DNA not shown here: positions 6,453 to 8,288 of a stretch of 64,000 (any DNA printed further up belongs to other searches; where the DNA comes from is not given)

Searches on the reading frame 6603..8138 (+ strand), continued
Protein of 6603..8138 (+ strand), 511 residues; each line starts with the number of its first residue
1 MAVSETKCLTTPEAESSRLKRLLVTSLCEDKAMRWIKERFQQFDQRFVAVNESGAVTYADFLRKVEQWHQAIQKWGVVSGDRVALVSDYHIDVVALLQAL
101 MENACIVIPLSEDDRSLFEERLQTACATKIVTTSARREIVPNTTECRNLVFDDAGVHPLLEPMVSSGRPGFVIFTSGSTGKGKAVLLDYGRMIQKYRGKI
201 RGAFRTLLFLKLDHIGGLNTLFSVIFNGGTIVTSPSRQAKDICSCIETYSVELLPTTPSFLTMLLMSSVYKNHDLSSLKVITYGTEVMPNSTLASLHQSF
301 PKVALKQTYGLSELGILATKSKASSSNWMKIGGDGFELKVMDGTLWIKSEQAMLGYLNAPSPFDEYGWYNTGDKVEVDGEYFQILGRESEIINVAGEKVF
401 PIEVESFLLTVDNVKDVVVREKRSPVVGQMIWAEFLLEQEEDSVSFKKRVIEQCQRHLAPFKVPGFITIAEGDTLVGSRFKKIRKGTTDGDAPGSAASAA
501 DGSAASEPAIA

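Call 17: find_homologous_proteins(query=L010:3-2450:+, max_evalue=1e-20)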
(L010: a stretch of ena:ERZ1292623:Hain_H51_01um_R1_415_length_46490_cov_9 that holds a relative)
Query L010:3-2450:+ (816 aa): 766 proteins with E <= 1e-20 among 8000 candidates; the best 120 are listed.
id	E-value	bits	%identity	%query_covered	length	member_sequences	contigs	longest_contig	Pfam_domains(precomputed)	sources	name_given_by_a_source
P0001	0.0e+0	1804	100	100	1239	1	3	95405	PF22336.3,PF00109.33,PF22621.3,PF00550.32,PF00975.27,PF02801.29,PF16197.12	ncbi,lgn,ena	-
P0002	0.0e+0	1389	77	100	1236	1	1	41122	PF22336.3,PF00109.33,PF22621.3,PF00550.32,PF00975.27,PF02801.29,PF23297.2,PF16197.12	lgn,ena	-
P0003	0.0e+0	1374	75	100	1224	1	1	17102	PF22336.3,PF00109.33,PF22621.3,PF00550.32,PF00975.27,PF02801.29,PF16197.12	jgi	jgi:3-oxoacyl-(acyl-carrier-protein) synthase/thioesterase domain-containing protein/acyl carrier pr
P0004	0.0e+0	1343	74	100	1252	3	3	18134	PF22336.3,PF00109.33,PF22621.3,PF00550.32,PF00975.27,PF02801.29,PF23297.2,PF16197.12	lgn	-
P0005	0.0e+0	1324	73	100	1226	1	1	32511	PF22336.3,PF00109.33,PF22621.3,PF00550.32,PF00975.27,PF02801.29,PF16197.12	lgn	-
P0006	0.0e+0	1298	71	100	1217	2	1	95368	PF22336.3,PF00109.33,PF22621.3,PF00550.32,PF00975.27,PF02801.29,PF16197.12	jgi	-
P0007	0.0e+0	1249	68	100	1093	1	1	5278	PF22336.3,PF00109.33,PF22621.3,PF00550.32,PF00975.27,PF02801.29,PF16197.12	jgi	jgi:3-oxoacyl-(acyl-carrier-protein) synthase/thioesterase domain-containing protein/acyl carrier pr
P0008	0.0e+0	1232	70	98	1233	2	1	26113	PF22336.3,PF00109.33,PF22621.3,PF00550.32,PF00975.27,PF02801.29,PF16197.12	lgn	-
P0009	0.0e+0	1215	69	98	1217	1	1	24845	PF22336.3,PF00109.33,PF22621.3,PF00550.32,PF00975.27,PF02801.29,PF23297.2,PF16197.12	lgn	-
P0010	0.0e+0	1205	65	100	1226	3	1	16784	PF22336.3,PF00109.33,PF22621.3,PF00550.32,PF00975.27,PF02801.29,PF23297.2,PF16197.12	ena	-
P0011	0.0e+0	1194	66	99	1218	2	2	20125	PF22336.3,PF00109.33,PF22621.3,PF00550.32,PF00975.27,PF02801.29,PF23297.2,PF16197.12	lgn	-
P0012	0.0e+0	1190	65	100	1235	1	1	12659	PF22336.3,PF00109.33,PF22621.3,PF00550.32,PF00975.27,PF02801.29,PF23297.2,PF16197.12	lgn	-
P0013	0.0e+0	1166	63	100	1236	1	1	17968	PF22336.3,PF00109.33,PF22621.3,PF00550.32,PF00561.27,PF00975.27,PF02801.29,PF23297.2,PF16197.12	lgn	-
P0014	0.0e+0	1157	64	100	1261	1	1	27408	PF22336.3,PF00109.33,PF22621.3,PF00550.32,PF00975.27,PF02801.29,PF23297.2,PF16197.12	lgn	-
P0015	0.0e+0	1148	73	87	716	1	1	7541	PF22336.3,PF22621.3,PF00550.32,PF00975.27,PF16197.12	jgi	jgi:acyl transferase domain-containing protein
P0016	0.0e+0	1143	64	100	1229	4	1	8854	PF22336.3,PF00109.33,PF22621.3,PF00550.32,PF00975.27,PF02801.29,PF16197.12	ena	-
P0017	0.0e+0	1124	63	99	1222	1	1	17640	PF22336.3,PF00109.33,PF22621.3,PF00550.32,PF00975.27,PF02801.29,PF16197.12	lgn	-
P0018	0.0e+0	1111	61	99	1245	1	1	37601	PF22336.3,PF00109.33,PF22621.3,PF00550.32,PF00975.27,PF02801.29,PF23297.2,PF16197.12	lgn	-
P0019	0.0e+0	1105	60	100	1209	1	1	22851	PF22336.3,PF00109.33,PF22621.3,PF00550.32,PF00975.27,PF02801.29,PF16197.12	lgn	-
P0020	0.0e+0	1101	62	100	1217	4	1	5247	PF22336.3,PF00109.33,PF22621.3,PF00550.32,PF00975.27,PF02801.29,PF16197.12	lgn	-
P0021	0.0e+0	1071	61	98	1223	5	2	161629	PF22336.3,PF00109.33,PF22621.3,PF00550.32,PF00975.27,PF02801.29,PF23297.2,PF16197.12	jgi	-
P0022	0.0e+0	1069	58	100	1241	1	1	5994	PF22336.3,PF00109.33,PF22621.3,PF00550.32,PF00975.27,PF02801.29,PF16197.12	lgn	-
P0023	0.0e+0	1064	61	98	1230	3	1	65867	PF22336.3,PF00109.33,PF22621.3,PF00550.32,PF00975.27,PF02801.29,PF23297.2,PF16197.12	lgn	-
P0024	0.0e+0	1050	56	100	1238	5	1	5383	PF22336.3,PF00109.33,PF22621.3,PF00550.32,PF00975.27,PF02801.29,PF23297.2,PF16197.12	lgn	-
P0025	0.0e+0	1050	58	100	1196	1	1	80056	PF22336.3,PF00109.33,PF22621.3,PF00550.32,PF00975.27,PF02801.29,PF23297.2,PF16197.12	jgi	-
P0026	0.0e+0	1046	59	99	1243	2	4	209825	PF22336.3,PF00109.33,PF22621.3,PF00550.32,PF00975.27,PF02801.29,PF23297.2,PF16197.12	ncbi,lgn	-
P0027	0.0e+0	1046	58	99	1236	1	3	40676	PF22336.3,PF00109.33,PF22621.3,PF00550.32,PF00975.27,PF02801.29,PF23297.2,PF16197.12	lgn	-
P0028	0.0e+0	1039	57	100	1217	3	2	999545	PF22336.3,PF00109.33,PF22621.3,PF00550.32,PF00975.27,PF02801.29,PF23297.2,PF16197.12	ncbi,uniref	ncbi:beta-ketoacyl synthase N-terminal-like domain-containing protein [Bordetella tumulicola]|uniref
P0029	0.0e+0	1034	58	99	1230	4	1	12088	PF22336.3,PF00109.33,PF22621.3,PF00550.32,PF00975.27,PF02801.29,PF16197.12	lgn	-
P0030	0.0e+0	1031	58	98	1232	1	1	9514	PF22336.3,PF00109.33,PF22621.3,PF00550.32,PF00975.27,PF02801.29,PF16197.12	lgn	-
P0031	0.0e+0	1030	56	100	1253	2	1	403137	PF22336.3,PF00109.33,PF22621.3,PF00550.32,PF00975.27,PF02801.29,PF23297.2,PF16197.12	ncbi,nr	ncbi:MAG: hypothetical protein KF800_06065 [Lysobacter sp.]|nr:hypothetical protein [Lysobacter sp.]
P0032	0.0e+0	1024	58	98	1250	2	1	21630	PF22336.3,PF00109.33,PF22621.3,PF00550.32,PF00975.27,PF02801.29,PF23297.2,PF16197.12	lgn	-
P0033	0.0e+0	1022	57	98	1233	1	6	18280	PF22336.3,PF00109.33,PF22621.3,PF00550.32,PF00561.27,PF00975.27,PF02801.29,PF16197.12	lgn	-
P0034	3.3e-296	1003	57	99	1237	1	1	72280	PF22336.3,PF00109.33,PF22621.3,PF00550.32,PF00975.27,PF02801.29,PF23297.2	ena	-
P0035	5.6e-292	989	56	99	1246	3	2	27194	PF22336.3,PF00109.33,PF22621.3,PF00550.32,PF00975.27,PF02801.29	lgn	-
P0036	2.9e-290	983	54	100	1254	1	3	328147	PF22336.3,PF00109.33,PF22621.3,PF00550.32,PF00975.27,PF02801.29,PF23297.2,PF16197.12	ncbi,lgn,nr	ncbi:MAG: hypothetical protein E6Q50_09420 [Lysobacter sp.]|nr:MAG: hypothetical protein E6Q50_09420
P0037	5.5e-287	972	55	100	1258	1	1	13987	PF22336.3,PF00109.33,PF22621.3,PF00550.32,PF00975.27,PF02801.29,PF23297.2,PF16197.12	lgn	-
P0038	1.6e-282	957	55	99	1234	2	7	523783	PF22336.3,PF00109.33,PF22621.3,PF00550.32,PF00975.27,PF02801.29,PF23297.2,PF16197.12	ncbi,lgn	-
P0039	2.3e-279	947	55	99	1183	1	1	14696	PF22336.3,PF00109.33,PF22621.3,PF00550.32,PF00975.27,PF02801.29,PF23297.2,PF16197.12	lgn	-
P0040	2.9e-277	940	54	99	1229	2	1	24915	PF22336.3,PF00109.33,PF22621.3,PF00550.32,PF00975.27,PF02801.29,PF23297.2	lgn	-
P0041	1.8e-276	937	55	99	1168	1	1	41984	PF22336.3,PF00109.33,PF22621.3,PF00550.32,PF00975.27,PF02801.29,PF23297.2,PF16197.12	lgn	-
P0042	9.7e-276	935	55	98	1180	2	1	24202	PF22336.3,PF00109.33,PF22621.3,PF00550.32,PF00975.27,PF02801.29,PF16197.12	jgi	jgi:polyketide synthase PksN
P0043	7.0e-273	926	55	98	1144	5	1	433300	PF22336.3,PF00109.33,PF22621.3,PF00550.32,PF00975.27,PF02801.29,PF23297.2,PF16197.12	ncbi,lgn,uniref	ncbi:beta-ketoacyl synthase N-terminal-like domain-containing protein [Massilia scottii]|uniref:beta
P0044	8.7e-273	925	54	99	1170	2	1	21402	PF22336.3,PF00109.33,PF22621.3,PF00550.32,PF00975.27,PF02801.29,PF23297.2,PF16197.12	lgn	-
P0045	5.9e-272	923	53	97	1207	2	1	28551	PF22336.3,PF00109.33,PF22621.3,PF00550.32,PF00975.27,PF02801.29,PF16197.12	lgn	-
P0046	2.8e-270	917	54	100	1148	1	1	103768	PF22336.3,PF00109.33,PF22621.3,PF00550.32,PF00975.27,PF02801.29,PF23297.2,PF16197.12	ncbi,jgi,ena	ncbi:MAG TPA: beta-ketoacyl synthase N-terminal-like domain-containing protein [Telluria sp.]|jgi:3-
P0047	2.1e-269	914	52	99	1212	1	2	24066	PF22336.3,PF00109.33,PF22621.3,PF00550.32,PF00975.27,PF02801.29,PF23297.2,PF16197.12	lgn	-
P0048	9.5e-268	909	52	99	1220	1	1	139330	PF22336.3,PF00109.33,PF22621.3,PF00550.32,PF00561.27,PF00975.27,PF02801.29,PF16197.12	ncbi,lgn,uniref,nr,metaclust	ncbi:polyketide synthase [Caballeronia udeis]|uniref:Polyketide synthase n=1 Tax=Caballeronia udeis 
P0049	2.8e-266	904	53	98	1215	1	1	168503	PF22336.3,PF00109.33,PF22621.3,PF00550.32,PF00975.27,PF02801.29,PF16197.12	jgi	jgi:3-oxoacyl-(acyl-carrier-protein) synthase/thioesterase domain-containing protein/acyl carrier pr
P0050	6.8e-266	902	52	99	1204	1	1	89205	PF22336.3,PF00109.33,PF22621.3,PF00550.32,PF00975.27,PF02801.29,PF16197.12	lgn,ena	-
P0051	1.5e-264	898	52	99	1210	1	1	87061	PF22336.3,PF00109.33,PF22621.3,PF00550.32,PF00975.27,PF02801.29,PF23297.2,PF16197.12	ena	-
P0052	2.3e-260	884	51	100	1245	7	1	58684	PF22336.3,PF00109.33,PF22621.3,PF00550.32,PF00975.27,PF02801.29,PF23297.2,PF16197.12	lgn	-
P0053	1.1e-259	882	53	99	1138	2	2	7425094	PF22336.3,PF00109.33,PF22621.3,PF00550.32,PF00975.27,PF02801.29,PF23297.2,PF16197.12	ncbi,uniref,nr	ncbi:hypothetical protein HF313_20060 [Massilia atriviolacea]|uniref:Carrier domain-containing prote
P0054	2.7e-258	877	53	98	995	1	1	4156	PF22336.3,PF00109.33,PF22621.3,PF00550.32,PF00975.27,PF02801.29,PF16197.12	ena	-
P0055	3.1e-257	874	50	98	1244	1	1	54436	PF22336.3,PF00109.33,PF22621.3,PF00550.32,PF00975.27,PF02801.29,PF23297.2,PF16197.12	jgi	-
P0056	2.4e-255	868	52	98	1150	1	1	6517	PF22336.3,PF00109.33,PF22621.3,PF00550.32,PF00975.27,PF02801.29,PF23297.2,PF16197.12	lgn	-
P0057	1.1e-253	862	51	98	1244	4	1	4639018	PF22336.3,PF00109.33,PF22621.3,PF00550.32,PF00975.27,PF02801.29,PF23297.2,PF16197.12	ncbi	-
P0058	1.4e-253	862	52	98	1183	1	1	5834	PF22336.3,PF00109.33,PF22621.3,PF00550.32,PF00975.27,PF02801.29,PF16197.12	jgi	jgi:polyketide synthase PksN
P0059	3.8e-253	860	50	100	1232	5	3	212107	PF22336.3,PF00109.33,PF22621.3,PF00550.32,PF00975.27,PF02801.29,PF16197.12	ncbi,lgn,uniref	ncbi:beta-ketoacyl synthase N-terminal-like domain-containing protein [Aquimonas sp.]|uniref:beta-ke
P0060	1.2e-250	852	51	98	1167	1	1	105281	PF22336.3,PF00109.33,PF22621.3,PF00550.32,PF00975.27,PF02801.29,PF23297.2,PF16197.12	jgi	jgi:3-oxoacyl-(acyl-carrier-protein) synthase/thioesterase domain-containing protein/acyl carrier pr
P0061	9.9e-250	849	49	99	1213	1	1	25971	PF22336.3,PF00109.33,PF22621.3,PF00550.32,PF00975.27,PF02801.29,PF23297.2,PF16197.12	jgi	jgi:acyl transferase domain-containing protein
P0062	2.3e-248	845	50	99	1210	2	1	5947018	PF22336.3,PF00109.33,PF22621.3,PF00550.32,PF00975.27,PF02801.29,PF23297.2,PF16197.12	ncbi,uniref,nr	ncbi:beta-ketoacyl synthase N-terminal-like domain-containing protein [Lysobacter enzymogenes]|unire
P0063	5.8e-248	843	50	99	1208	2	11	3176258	PF22336.3,PF00109.33,PF22621.3,PF00550.32,PF00975.27,PF02801.29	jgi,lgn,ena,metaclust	metaclust:\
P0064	2.8e-246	838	50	99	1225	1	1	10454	PF22336.3,PF00109.33,PF22621.3,PF00550.32,PF00975.27,PF02801.29,PF23297.2,PF16197.12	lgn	-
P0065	1.4e-245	835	50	99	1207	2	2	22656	PF22336.3,PF00109.33,PF22621.3,PF00550.32,PF00975.27,PF02801.29,PF23297.2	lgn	-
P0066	2.1e-245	835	50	98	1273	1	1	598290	PF22336.3,PF00109.33,PF22621.3,PF00550.32,PF00975.27,PF02801.29,PF23297.2,PF16197.12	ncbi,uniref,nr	ncbi:hypothetical protein JMN32_24880 [Fulvivirga sp. 29W222]|uniref:Uncharacterized protein n=1 Tax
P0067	3.3e-245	834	50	99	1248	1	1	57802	PF22336.3,PF00109.33,PF22621.3,PF00550.32,PF00975.27,PF02801.29,PF23297.2,PF16197.12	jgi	jgi:polyketide synthase PksJ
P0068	1.2e-244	832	49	98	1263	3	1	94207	PF22336.3,PF00109.33,PF22621.3,PF00550.32,PF00975.27,PF02801.29,PF16197.12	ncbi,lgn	-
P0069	3.3e-244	831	49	99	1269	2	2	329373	PF22336.3,PF00109.33,PF22621.3,PF00550.32,PF00975.27,PF02801.29,PF23297.2,PF16197.12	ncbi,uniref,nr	ncbi:hypothetical protein GCM10009122_44000 [Fulvivirga kasyanovii]|uniref:Carrier domain-containing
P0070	3.6e-244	831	50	98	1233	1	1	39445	PF22336.3,PF00109.33,PF22621.3,PF00550.32,PF00975.27,PF02801.29,PF23297.2,PF16197.12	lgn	-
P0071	1.8e-243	828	49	99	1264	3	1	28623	PF22336.3,PF00109.33,PF22621.3,PF00550.32,PF00975.27,PF02801.29,PF23297.2,PF16197.12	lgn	-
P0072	8.1e-243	826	50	98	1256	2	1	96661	PF22336.3,PF00109.33,PF22621.3,PF00550.32,PF00975.27,PF02801.29,PF16197.12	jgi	jgi:3-oxoacyl-(acyl-carrier-protein) synthase/thioesterase domain-containing protein/acyl carrier pr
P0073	1.8e-242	825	48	98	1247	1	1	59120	PF22336.3,PF00109.33,PF22621.3,PF00550.32,PF00975.27,PF02801.29,PF16197.12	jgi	jgi:polyketide synthase PksJ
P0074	8.8e-242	823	48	98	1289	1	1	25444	PF22336.3,PF00109.33,PF22621.3,PF00550.32,PF00975.27,PF02801.29,PF16197.12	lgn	-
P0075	2.4e-241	821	49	98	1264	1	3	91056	PF22336.3,PF00109.33,PF22621.3,PF00550.32,PF00975.27,PF02801.29,PF23297.2,PF16197.12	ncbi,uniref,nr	ncbi:beta-ketoacyl synthase N-terminal-like domain-containing protein [Aquimarina muelleri]|uniref:U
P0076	3.3e-241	821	50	98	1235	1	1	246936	PF22336.3,PF00109.33,PF22621.3,PF00550.32,PF00975.27,PF02801.29,PF23297.2,PF16197.12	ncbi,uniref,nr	ncbi:beta-ketoacyl synthase N-terminal-like domain-containing protein [Chitinophaga varians]|uniref:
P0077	2.8e-240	818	48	98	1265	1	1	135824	PF22336.3,PF00109.33,PF22621.3,PF00550.32,PF00975.27,PF02801.29,PF23297.2,PF16197.12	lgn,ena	-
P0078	3.4e-240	818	49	98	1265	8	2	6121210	PF22336.3,PF00109.33,PF22621.3,PF00550.32,PF00975.27,PF02801.29,PF16197.12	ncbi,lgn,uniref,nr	ncbi:polyketide synthase PksJ [Aquimarina sp. EL_43]|uniref:beta-ketoacyl synthase N-terminal-like d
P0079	1.1e-239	816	48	99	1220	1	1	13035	PF22336.3,PF00109.33,PF22621.3,PF00550.32,PF00975.27,PF02801.29,PF23297.2,PF16197.12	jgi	-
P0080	1.2e-238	812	47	100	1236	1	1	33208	PF22336.3,PF00109.33,PF22621.3,PF00550.32,PF00975.27,PF02801.29,PF16197.12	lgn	-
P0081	6.2e-238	810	49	98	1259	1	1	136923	PF22336.3,PF00109.33,PF22621.3,PF00550.32,PF00975.27,PF02801.29,PF16197.12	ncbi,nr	ncbi:MAG: hypothetical protein HXX16_08060 [Bacteroidales bacterium]|nr:hypothetical protein [Bacter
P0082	7.0e-238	810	49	99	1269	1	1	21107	PF22336.3,PF00109.33,PF22621.3,PF00550.32,PF00975.27,PF02801.29,PF16197.12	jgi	jgi:thioesterase domain-containing protein/3-oxoacyl-(acyl-carrier-protein) synthase/acyl carrier pr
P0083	8.7e-238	810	48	98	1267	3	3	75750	PF22336.3,PF00109.33,PF22621.3,PF00550.32,PF00975.27,PF02801.29,PF23297.2,PF16197.12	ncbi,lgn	-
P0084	2.1e-237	808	49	98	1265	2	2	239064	PF22336.3,PF00109.33,PF22621.3,PF00550.32,PF00975.27,PF02801.29,PF16197.12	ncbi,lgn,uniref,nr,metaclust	ncbi:beta-ketoacyl synthase N-terminal-like domain-containing protein [Aquimarina macrocephali]|unir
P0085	3.1e-236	804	48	99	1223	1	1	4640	PF22336.3,PF00109.33,PF22621.3,PF00550.32,PF00975.27,PF02801.29,PF23297.2,PF16197.12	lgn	-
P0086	1.1e-234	799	47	99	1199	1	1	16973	PF22336.3,PF00109.33,PF22621.3,PF00550.32,PF00975.27,PF02801.29,PF16197.12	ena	-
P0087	1.1e-233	796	48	98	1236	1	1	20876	PF22336.3,PF00109.33,PF22621.3,PF00550.32,PF00975.27,PF02801.29,PF23297.2,PF16197.12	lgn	-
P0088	1.6e-232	792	47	99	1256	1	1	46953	PF22336.3,PF00109.33,PF22621.3,PF00550.32,PF00975.27,PF02801.29,PF16197.12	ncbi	ncbi:beta-ketoacyl synthase N-terminal-like domain-containing protein [Aquimarina rhabdastrellae]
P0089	6.3e-232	790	47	98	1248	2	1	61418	PF22336.3,PF00109.33,PF22621.3,PF00550.32,PF00975.27,PF02801.29,PF23297.2,PF16197.12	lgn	-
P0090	1.2e-231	789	47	99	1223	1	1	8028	PF22336.3,PF00109.33,PF22621.3,PF00550.32,PF00975.27,PF02801.29,PF16197.12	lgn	-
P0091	1.9e-231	789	49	99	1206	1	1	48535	PF22336.3,PF00109.33,PF22621.3,PF00550.32,PF00975.27,PF02801.29,PF23297.2,PF16197.12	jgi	jgi:acyl carrier protein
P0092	9.9e-231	786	48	98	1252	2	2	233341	PF22336.3,PF00109.33,PF22621.3,PF00550.32,PF00975.27,PF02801.29,PF23297.2,PF16197.12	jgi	jgi:thioesterase domain-containing protein/3-oxoacyl-(acyl-carrier-protein) synthase/acyl carrier pr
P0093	3.9e-230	784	48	98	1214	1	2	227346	PF22336.3,PF00109.33,PF22621.3,PF00550.32,PF00975.27,PF02801.29,PF16197.12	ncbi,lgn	ncbi:MAG: type I polyketide synthase [Pseudomonadota bacterium]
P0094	5.2e-230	784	47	98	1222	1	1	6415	PF22336.3,PF00109.33,PF22621.3,PF00550.32,PF00975.27,PF02801.29,PF23297.2,PF16197.12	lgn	-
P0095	6.4e-229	780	48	98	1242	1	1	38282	PF22336.3,PF00109.33,PF22621.3,PF00550.32,PF00975.27,PF02801.29,PF23297.2,PF16197.12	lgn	-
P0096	1.3e-227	776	48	99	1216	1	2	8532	PF22336.3,PF00109.33,PF22621.3,PF00550.32,PF00975.27,PF02801.29,PF16197.12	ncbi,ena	-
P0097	3.2e-227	775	47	98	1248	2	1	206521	PF22336.3,PF00109.33,PF22621.3,PF00550.32,PF00975.27,PF02801.29,PF16197.12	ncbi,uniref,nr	ncbi:hypothetical protein ATO12_04980 [Aquimarina atlantica]|uniref:Carrier domain-containing protei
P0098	6.9e-227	774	49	94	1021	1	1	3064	PF22336.3,PF00109.33,PF22621.3,PF00550.32,PF00975.27,PF02801.29,PF16197.12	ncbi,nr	ncbi:MAG: hypothetical protein HRT35_34700, partial [Algicola sp.]|nr:hypothetical protein [Algicola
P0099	2.9e-224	765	47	98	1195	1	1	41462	PF22336.3,PF00109.33,PF22621.3,PF00550.32,PF00975.27,PF02801.29,PF16197.12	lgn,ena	-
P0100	4.0e-224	764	47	99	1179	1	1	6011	PF22336.3,PF00109.33,PF22621.3,PF00550.32,PF00108.30,PF00975.27,PF02801.29,PF16197.12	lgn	-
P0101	7.2e-224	764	47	100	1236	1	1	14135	PF22336.3,PF00109.33,PF22621.3,PF00550.32,PF00975.27,PF02801.29,PF23297.2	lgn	-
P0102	1.6e-222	759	45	98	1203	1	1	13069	PF22336.3,PF00109.33,PF22621.3,PF00550.32,PF00975.27,PF02801.29,PF23297.2,PF16197.12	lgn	-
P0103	5.3e-222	757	46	98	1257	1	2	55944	PF22336.3,PF00109.33,PF22621.3,PF00550.32,PF00975.27,PF02801.29,PF16197.12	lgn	-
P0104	2.9e-221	755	45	98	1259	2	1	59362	PF22336.3,PF00109.33,PF22621.3,PF00550.32,PF00975.27,PF02801.29,PF23297.2,PF16197.12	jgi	jgi:thioesterase domain-containing protein/3-oxoacyl-(acyl-carrier-protein) synthase/acyl carrier pr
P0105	4.1e-221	754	45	100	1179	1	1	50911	PF22336.3,PF00109.33,PF22621.3,PF00550.32,PF00975.27,PF02801.29,PF16197.12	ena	-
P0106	3.0e-219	748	47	97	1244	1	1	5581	PF22336.3,PF00109.33,PF22621.3,PF00550.32,PF00975.27,PF02801.29,PF23297.2,PF16197.12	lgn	-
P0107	1.3e-218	746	45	99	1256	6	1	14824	PF22336.3,PF00109.33,PF22621.3,PF00550.32,PF00975.27,PF02801.29,PF23297.2,PF16197.12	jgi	jgi:acyl transferase domain-containing protein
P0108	1.6e-218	746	47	98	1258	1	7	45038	PF22336.3,PF00109.33,PF22621.3,PF00550.32,PF00975.27,PF02801.29,PF23297.2,PF16197.12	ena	-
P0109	2.0e-218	746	46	97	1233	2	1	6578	PF22336.3,PF00109.33,PF22621.3,PF00550.32,PF00975.27,PF02801.29,PF23297.2,PF16197.12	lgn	-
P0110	3.4e-218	745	47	98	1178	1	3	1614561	PF22336.3,PF00109.33,PF22621.3,PF00550.32,PF00975.27,PF02801.29,PF16197.12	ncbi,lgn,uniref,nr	ncbi:beta-ketoacyl synthase N-terminal-like domain-containing protein [Paraburkholderia humisilvae]|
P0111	2.4e-217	742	44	98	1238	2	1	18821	PF22336.3,PF00109.33,PF22621.3,PF00550.32,PF00975.27,PF02801.29,PF23297.2,PF16197.12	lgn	-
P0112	1.9e-216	739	44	98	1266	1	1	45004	PF22336.3,PF00109.33,PF22621.3,PF00550.32,PF00975.27,PF02801.29,PF23297.2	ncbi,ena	-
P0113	3.0e-216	738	45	99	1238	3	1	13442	PF22336.3,PF00109.33,PF22621.3,PF00550.32,PF00975.27,PF02801.29,PF23297.2,PF16197.12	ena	-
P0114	1.9e-215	736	46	98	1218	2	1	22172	PF22336.3,PF00109.33,PF22621.3,PF00550.32,PF00975.27,PF02801.29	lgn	-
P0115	3.9e-215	735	44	99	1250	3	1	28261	PF22336.3,PF00109.33,PF22621.3,PF00550.32,PF00975.27,PF02801.29,PF16197.12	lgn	-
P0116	6.0e-215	734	46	98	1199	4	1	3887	PF22336.3,PF00109.33,PF22621.3,PF00550.32,PF00108.30,PF00975.27,PF02801.29,PF16197.12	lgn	-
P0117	7.0e-215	734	45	98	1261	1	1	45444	PF22336.3,PF00109.33,PF22621.3,PF00550.32,PF00975.27,PF02801.29,PF23297.2,PF16197.12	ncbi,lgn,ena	-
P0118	4.3e-213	728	44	98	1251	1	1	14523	PF22336.3,PF00109.33,PF22621.3,PF00550.32,PF00975.27,PF02801.29,PF23297.2,PF16197.12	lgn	-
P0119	4.5e-213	728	43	99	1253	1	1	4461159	PF22336.3,PF00109.33,PF22621.3,PF00550.32,PF00975.27,PF02801.29,PF23297.2,PF16197.12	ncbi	ncbi:beta-ketoacyl synthase N-terminal-like domain-containing protein [Flavobacteriaceae bacterium M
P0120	6.0e-213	727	44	99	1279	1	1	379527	PF22336.3,PF00109.33,PF22621.3,PF00550.32,PF00975.27,PF02801.29,PF16197.12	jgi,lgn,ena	-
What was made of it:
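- Checked: It lies on the same 95,405-bp contig (call 17).
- PKS4 (P0001) is recorded on the 95,405-bp contig (call 17).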
